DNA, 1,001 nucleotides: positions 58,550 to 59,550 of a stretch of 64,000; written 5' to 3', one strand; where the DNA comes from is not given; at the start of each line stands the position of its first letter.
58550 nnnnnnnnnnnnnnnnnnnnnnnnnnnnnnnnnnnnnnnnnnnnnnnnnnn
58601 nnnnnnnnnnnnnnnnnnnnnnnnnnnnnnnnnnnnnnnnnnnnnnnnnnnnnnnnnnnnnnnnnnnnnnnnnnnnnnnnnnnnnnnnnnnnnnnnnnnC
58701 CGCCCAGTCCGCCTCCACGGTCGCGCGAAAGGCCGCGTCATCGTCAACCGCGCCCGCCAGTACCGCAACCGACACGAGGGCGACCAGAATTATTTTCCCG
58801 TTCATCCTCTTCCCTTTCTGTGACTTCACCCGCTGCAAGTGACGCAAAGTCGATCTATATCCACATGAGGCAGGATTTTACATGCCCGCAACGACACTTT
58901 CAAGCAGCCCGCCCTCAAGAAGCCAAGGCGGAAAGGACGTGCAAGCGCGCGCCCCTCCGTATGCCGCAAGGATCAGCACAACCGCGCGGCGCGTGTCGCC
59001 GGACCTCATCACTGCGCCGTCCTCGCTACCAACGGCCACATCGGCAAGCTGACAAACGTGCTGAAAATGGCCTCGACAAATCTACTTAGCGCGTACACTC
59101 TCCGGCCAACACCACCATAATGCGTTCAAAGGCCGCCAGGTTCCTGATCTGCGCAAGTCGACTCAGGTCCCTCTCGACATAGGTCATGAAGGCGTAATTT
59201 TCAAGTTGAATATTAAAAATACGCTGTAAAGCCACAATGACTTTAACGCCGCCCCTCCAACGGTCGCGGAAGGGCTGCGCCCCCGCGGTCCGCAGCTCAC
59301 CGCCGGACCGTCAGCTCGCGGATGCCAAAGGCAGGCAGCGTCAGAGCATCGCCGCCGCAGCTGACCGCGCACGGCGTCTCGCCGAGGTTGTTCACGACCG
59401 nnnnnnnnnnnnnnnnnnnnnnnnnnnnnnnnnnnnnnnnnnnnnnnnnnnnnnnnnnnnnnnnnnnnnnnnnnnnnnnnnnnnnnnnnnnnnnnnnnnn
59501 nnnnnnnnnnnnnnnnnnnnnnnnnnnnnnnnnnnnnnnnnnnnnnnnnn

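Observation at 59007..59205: Remnant of an AAA+ ATPase (DUF4143/COG1373) gene decaying in a 490-bp spacer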

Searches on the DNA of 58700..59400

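Call 30: search_rna_families(source=window, start=58700, end=59400, threshold=evalue, max_evalue=1)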
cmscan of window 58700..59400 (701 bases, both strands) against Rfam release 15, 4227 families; matches with E-value up to 1: 0.
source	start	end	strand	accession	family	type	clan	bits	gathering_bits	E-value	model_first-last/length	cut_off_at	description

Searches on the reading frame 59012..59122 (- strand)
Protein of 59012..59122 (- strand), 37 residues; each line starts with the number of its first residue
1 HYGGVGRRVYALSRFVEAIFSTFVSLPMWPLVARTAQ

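Call 7: search_protein_families(library=pfam, proteins=[window:59012-59122:-], max_evalue=10)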
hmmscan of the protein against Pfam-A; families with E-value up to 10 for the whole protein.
seq(37 aa): 0 families

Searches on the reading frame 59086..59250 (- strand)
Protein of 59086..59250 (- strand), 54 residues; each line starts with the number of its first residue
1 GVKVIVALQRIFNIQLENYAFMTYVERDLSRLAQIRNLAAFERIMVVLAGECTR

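Call 7: search_protein_families(library=pfam, proteins=[window:59089-59247:-], max_evalue=10)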
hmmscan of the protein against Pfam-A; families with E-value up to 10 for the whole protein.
seq(53 aa): 1 family
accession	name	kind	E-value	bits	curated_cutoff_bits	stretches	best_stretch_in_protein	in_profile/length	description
PF13635.12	DUF4143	-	0.1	12.8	28.1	1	25-50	1-26/160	Domain of unknown function (DUF4143)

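Call 16: search_dna_similar(query=window:59089-59247:-, collection=plasmids, mode=protein, max_evalue=10, max_rows=30)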
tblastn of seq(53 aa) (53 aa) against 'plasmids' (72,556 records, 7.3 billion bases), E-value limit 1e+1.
Records with a match: 33; places in all: 33; records where one place covers at least 80% of the query: 0.
Best place of each record, by identity: <60% 33.
By first word of the organism name: Moraxella 29; Runella 3; Allochromatium 1.
By predicted mobility (MOB-suite, as given by PLSDB): mobilizable 25; non-mobilizable 8.
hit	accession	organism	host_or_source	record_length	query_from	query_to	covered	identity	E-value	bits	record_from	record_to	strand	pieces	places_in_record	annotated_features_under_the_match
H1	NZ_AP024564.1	Allochromatium tepidum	-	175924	17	53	70%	40.5%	1e+0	32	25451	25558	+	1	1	ATP-binding protein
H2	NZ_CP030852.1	Runella rosea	Whole organism,fresh water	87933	16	49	64%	44.1%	3e+0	32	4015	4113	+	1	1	ATP-binding protein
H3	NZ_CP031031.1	Runella sp. SP2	whole organism,freshwater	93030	22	49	53%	42.9%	5e-1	34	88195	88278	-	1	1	ATP-binding protein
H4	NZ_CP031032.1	Runella sp. SP2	whole organism,freshwater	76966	22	49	53%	42.9%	5e-1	34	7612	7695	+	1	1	ATP-binding protein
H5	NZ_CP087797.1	Moraxella bovis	Bovine,bacteria culture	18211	22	49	53%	42.9%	8e+0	30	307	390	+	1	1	none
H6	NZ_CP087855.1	Moraxella bovis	Bovine,bacteria culture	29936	22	49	53%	42.9%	8e+0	30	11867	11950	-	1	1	ATP-binding protein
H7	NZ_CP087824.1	Moraxella bovis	Bovine,bacteria culture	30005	22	49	53%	42.9%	8e+0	30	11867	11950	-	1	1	ATP-binding protein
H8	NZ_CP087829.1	Moraxella bovis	Bovine,bacteria culture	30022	22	49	53%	42.9%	8e+0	30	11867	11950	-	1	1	ATP-binding protein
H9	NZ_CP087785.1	Moraxella bovis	Bovine,bacteria culture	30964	22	49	53%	42.9%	8e+0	30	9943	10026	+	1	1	ATP-binding protein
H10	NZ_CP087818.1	Moraxella bovis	Bovine,bacteria culture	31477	22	49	53%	42.9%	8e+0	30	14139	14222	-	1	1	ATP-binding protein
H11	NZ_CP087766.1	Moraxella bovis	Bovine,bacteria culture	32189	22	49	53%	42.9%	8e+0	30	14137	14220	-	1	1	ATP-binding protein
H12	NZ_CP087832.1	Moraxella bovis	Bovine,bacteria culture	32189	22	49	53%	42.9%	8e+0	30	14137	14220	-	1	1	ATP-binding protein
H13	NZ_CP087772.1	Moraxella bovis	Bovine,bacteria culture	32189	22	49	53%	42.9%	8e+0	30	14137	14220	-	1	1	ATP-binding protein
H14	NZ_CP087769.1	Moraxella bovis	Bovine,bacteria culture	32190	22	49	53%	42.9%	8e+0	30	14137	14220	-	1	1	ATP-binding protein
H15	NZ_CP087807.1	Moraxella bovis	Bovine,bacteria culture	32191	22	49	53%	42.9%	8e+0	30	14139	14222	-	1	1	ATP-binding protein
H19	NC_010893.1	Moraxella bovis Epp63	-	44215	22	49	53%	42.9%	8e+0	30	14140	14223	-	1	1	ATP-binding protein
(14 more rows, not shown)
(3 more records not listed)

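Call 18: get_annotated_region(hit=H1, flank=1500)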
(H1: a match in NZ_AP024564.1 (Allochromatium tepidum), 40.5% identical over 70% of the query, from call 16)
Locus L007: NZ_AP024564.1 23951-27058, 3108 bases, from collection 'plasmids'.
description: Allochromatium tepidum strain NZ plasmid pAt1, complete sequence
organism: Allochromatium tepidum (NCBI taxid 553982)
taxonomy: Bacteria; Pseudomonadota; Gammaproteobacteria; Chromatiales; Chromatiaceae; Allochromatium; Allochromatium tepidum
host: -; source: -; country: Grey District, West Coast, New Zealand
typing (MOB-suite, as given by PLSDB): non-mobilizable
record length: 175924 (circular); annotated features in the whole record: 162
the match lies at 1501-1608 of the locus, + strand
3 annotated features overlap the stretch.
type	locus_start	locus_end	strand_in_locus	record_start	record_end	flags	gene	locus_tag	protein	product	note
CDS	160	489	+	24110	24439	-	-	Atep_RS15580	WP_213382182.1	H-NS histone family protein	-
CDS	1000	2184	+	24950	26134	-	-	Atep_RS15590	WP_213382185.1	ATP-binding protein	-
CDS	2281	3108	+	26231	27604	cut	yjjJ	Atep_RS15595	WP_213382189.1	type II toxin-antitoxin system HipA family toxin YjjJ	-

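Call 19: get_annotated_region(hit=H2, flank=1500)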
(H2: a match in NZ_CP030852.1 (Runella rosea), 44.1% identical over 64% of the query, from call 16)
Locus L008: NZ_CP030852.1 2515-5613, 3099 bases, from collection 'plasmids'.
description: Runella rosea strain HYN0085 plasmid unnamed2, complete sequence
organism: Runella rosea (NCBI taxid 2259595)
taxonomy: Bacteria; Bacteroidota; Cytophagia; Cytophagales; Spirosomataceae; Runella; Runella rosea
host: -; source: Whole organism,fresh water; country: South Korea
typing (MOB-suite, as given by PLSDB): non-mobilizable; replicon rep_cluster_597
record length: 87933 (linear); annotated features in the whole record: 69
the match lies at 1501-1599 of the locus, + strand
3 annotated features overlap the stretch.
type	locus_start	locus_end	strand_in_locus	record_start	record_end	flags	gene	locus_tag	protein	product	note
CDS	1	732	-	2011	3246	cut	-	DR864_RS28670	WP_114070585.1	SGNH/GDSL hydrolase family protein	-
CDS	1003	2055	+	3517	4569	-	-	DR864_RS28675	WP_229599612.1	ATP-binding protein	-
CDS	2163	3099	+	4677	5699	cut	-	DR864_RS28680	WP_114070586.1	LLM class flavin-dependent oxidoreductase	-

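Call 20: get_annotated_region(hit=H3, flank=1500)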
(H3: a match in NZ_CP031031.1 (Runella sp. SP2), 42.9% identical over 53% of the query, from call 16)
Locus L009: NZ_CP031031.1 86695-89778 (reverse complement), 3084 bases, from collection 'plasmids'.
description: Runella sp. SP2 plasmid pSP2_1, complete sequence
organism: Runella sp. SP2 (NCBI taxid 2268026)
taxonomy: Bacteria; Bacteroidota; Cytophagia; Cytophagales; Spirosomataceae; Runella; Runella sp. SP2
host: -; source: whole organism,freshwater; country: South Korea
typing (MOB-suite, as given by PLSDB): non-mobilizable
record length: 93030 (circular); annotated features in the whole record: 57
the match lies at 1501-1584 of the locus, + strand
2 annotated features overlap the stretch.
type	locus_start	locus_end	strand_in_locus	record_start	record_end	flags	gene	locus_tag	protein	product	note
CDS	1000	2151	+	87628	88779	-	-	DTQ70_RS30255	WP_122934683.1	ATP-binding protein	-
CDS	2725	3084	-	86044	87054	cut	-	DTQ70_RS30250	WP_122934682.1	DDE transposase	-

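Call 21: get_annotated_region(hit=H19, flank=1500)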
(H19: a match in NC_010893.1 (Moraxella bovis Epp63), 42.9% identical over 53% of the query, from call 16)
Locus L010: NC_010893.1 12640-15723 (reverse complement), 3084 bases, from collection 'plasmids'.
description: Moraxella bovis Epp63 plasmid pMBO-1, complete sequence
organism: Moraxella bovis Epp63 (NCBI taxid 387425)
taxonomy: Bacteria; Pseudomonadota; Gammaproteobacteria; Moraxellales; Moraxellaceae; Moraxella; Moraxella bovis; Moraxella bovis Epp63
host: -; source: -; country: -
typing (MOB-suite, as given by PLSDB): mobilizable; replicon rep_cluster_618; relaxase MOBP
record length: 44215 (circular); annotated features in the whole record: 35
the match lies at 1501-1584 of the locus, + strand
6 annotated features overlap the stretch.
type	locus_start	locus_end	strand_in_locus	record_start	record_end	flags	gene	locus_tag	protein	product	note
CDS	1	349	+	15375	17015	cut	-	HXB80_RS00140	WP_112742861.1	relaxase/mobilization nuclease domain-containing protein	-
CDS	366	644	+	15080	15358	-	-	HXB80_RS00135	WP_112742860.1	hypothetical protein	-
CDS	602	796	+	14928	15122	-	-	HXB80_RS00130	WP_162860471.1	hypothetical protein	-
CDS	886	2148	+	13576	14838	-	-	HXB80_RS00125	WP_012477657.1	ATP-binding protein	-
CDS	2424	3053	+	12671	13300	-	-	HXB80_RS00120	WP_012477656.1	AAA family ATPase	-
CDS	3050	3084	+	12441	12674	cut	-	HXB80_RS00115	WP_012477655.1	DUF1548 domain-containing protein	-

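Call 22: search_protein_families(library=pfam, proteins=[L007:1000-2184:+, L008:1003-2055:+, L009:1000-2151:+, L010:886-2148:+], max_evalue=0.001)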
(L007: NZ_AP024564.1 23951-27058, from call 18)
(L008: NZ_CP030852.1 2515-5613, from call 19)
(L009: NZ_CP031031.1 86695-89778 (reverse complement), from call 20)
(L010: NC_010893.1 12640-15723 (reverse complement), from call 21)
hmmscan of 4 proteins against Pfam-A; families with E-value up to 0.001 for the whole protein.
L007:1000-2184:+ (394 aa): 3 families
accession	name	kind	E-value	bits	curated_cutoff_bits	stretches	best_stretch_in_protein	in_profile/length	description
PF13635.12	DUF4143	-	2.2e-52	177.5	28.1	1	175-334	1-160/160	Domain of unknown function (DUF4143)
PF13173.12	AAA_14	-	4e-27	95.2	27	1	18-133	3-128/129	AAA domain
PF13401.12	AAA_22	-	0.00017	22.4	27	0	19-40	7-28/130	AAA domain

L008:1003-2055:+ (350 aa): 2 families
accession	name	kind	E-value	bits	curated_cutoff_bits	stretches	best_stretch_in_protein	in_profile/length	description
PF13635.12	DUF4143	-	7.8e-47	159.4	28.1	1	175-334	1-160/160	Domain of unknown function (DUF4143)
PF13173.12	AAA_14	-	1.5e-28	99.9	27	1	18-133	3-128/129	AAA domain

L009:1000-2151:+ (383 aa): 2 families
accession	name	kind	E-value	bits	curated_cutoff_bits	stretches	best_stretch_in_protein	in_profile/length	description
PF13635.12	DUF4143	-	8.9e-51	172.2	28.1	1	171-330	1-160/160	Domain of unknown function (DUF4143)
PF13173.12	AAA_14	-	1.3e-27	96.8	27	1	18-132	3-127/129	AAA domain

L010:886-2148:+ (420 aa): 5 families
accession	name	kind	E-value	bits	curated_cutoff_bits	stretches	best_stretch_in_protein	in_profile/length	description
PF13635.12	DUF4143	-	4.7e-48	163.4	28.1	1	209-367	1-159/160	Domain of unknown function (DUF4143)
PF13173.12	AAA_14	-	6.6e-28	97.7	27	1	19-138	3-128/129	AAA domain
PF13730.12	HTH_36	-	0.00013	22.2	25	1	240-268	27-55/55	Helix-turn-helix domain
PF13551.12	HTH_29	-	0.00016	22.1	28.1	1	230-272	4-46/64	Winged helix-turn helix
PF13518.12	HTH_28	-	0.00036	21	25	0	236-268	12-42/52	Helix-turn-helix domain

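Call 25: search_protein_representatives(protein=window:59086-59250:-)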
Query: 54 residues. Proteins with E-value up to 0.001 (for the whole library): 1; up to 1e-10: 1; up to 1e-30: 0. The best 1 are listed.
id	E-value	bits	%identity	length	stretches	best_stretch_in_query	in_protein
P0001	2.1e-23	95.6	100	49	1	6-54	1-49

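Call 44: find_homologous_proteins(query=A1, max_evalue=1e-20)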
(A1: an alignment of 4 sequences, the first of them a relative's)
Query A1 (4 sequences) (394 aa, profile of the alignment): 8000 proteins with E <= 1e-20 among 8000 candidates; the best 120 are listed.
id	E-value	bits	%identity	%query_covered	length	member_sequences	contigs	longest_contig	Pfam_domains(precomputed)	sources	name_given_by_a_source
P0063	3.7e-189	646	99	98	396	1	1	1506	PF13173.13,PF13635.13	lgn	-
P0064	7.9e-189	645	98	100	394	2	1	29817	PF13173.13,PF13635.13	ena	-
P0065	8.8e-188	642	96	98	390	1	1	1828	PF13173.13,PF13635.13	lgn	-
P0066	1.0e-180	619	94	98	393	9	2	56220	PF13173.13,PF13635.13,PF13401.13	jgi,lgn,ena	-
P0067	1.1e-180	619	-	-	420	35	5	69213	PF13173.13,PF13635.13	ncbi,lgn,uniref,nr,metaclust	ncbi:ATP-binding protein [Moraxella lacunata]|uniref:ATPase n=1 Tax=Moraxella lacunata TaxID=477 Rep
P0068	3.3e-177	607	-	-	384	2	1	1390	PF13173.13,PF13635.13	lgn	-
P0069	7.2e-173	593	-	-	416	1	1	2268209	PF13173.13,PF13635.13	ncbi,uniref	ncbi:ATP-binding protein [Moraxella sp. ZJ142]|uniref:ATP-binding protein n=1 Tax=Moraxella marmotae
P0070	7.1e-172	590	-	-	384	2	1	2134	PF13173.13,PF13635.13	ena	-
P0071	5.2e-171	587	-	-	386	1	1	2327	PF13173.13,PF13635.13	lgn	-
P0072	3.4e-170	584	-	-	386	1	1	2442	PF13173.13,PF13635.13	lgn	-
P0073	6.6e-170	583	-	-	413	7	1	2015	PF13173.13,PF13635.13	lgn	-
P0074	1.3e-169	582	-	-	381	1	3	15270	PF13173.13,PF13635.13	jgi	jgi:predicted AAA+ superfamily ATPase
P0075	2.2e-169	581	-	-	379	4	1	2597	PF13173.13,PF13635.13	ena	-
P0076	2.7e-169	581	-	-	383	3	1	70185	PF13173.13,PF13635.13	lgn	-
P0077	2.8e-169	581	78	97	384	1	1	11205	PF13173.13,PF13635.13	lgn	-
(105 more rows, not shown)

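Call 60: search_protein_families(library=padloc, proteins=[L007:1000-2184:+], max_evalue=0.001)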
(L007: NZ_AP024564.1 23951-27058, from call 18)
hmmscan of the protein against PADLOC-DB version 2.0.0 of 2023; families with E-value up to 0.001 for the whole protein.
L007:1000-2184:+ (394 aa): 7 families
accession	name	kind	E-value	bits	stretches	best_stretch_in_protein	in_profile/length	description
PDLC04790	PDC-S01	-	3.3e-110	366.7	1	1-372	11-406/422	-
PDLC04789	PDC-S01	-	1.8e-57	193.1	1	1-335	1-342/375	-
PDLC04787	PDC-S01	-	8.8e-30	101.9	1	12-326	22-350/412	-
PDLC04791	PDC-S01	-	1.2e-29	101.2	1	11-344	12-362/395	-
PDLC04788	PDC-S01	-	4.2e-18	63.5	1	172-347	215-393/448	-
PDLC04786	PDC-S01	-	3.8e-16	56.9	1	250-340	304-393/439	-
PDLC04792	PDC-S01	-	3.6e-12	43.6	1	253-338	306-389/452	-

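Call 69: find_related_loci(query=A1, collection=viral_contigs, flank=1500)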
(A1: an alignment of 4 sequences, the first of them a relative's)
Query A1 (394 aa) in viral_contigs; peptide patterns used: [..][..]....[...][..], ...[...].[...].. (x = any residue, [..] = any of these).
87 stretches matched a pattern; 2 encode a relative of the query (tblastn E <= 1e-3); 2 distinct loci.
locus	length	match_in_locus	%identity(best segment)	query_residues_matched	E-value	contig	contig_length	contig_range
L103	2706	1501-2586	39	1-336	1e-79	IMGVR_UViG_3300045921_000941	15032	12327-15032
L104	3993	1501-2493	44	2-332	4e-77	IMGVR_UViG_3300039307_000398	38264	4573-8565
